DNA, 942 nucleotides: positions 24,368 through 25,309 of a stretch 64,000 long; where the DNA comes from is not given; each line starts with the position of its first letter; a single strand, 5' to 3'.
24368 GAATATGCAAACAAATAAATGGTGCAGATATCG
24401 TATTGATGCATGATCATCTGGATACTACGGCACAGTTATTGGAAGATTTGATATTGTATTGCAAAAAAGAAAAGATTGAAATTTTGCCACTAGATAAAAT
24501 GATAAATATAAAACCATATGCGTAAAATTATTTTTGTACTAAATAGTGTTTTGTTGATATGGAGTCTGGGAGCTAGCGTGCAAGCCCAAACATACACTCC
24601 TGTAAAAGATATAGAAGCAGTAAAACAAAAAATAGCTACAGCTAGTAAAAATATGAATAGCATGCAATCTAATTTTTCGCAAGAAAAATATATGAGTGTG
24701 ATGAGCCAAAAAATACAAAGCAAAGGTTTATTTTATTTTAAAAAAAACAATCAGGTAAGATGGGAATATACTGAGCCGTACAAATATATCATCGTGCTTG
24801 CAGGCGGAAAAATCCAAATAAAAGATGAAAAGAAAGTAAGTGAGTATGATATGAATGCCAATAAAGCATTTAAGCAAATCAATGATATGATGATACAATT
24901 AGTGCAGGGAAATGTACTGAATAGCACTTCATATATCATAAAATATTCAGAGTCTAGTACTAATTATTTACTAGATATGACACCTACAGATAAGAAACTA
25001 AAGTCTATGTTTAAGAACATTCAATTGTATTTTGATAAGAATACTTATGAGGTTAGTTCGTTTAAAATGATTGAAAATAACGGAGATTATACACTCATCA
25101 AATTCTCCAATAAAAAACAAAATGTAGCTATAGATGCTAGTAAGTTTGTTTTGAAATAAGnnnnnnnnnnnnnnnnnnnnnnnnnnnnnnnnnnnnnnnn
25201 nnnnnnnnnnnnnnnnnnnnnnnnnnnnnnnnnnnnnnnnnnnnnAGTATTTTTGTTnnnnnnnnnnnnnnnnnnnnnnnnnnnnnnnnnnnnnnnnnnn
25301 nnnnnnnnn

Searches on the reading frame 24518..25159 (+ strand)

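Call 56: search_protein_families(library=pfam, proteins=[window:24518-25159:+], max_evalue=0.001)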
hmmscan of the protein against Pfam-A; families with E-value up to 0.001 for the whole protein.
window:24518-25159:+ (213 aa): 1 family
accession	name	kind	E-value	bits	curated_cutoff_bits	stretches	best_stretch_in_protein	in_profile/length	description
PF03548.22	LolA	-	1.1e-20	74.4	23.6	1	45-212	2-164/165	Outer membrane lipoprotein carrier protein LolA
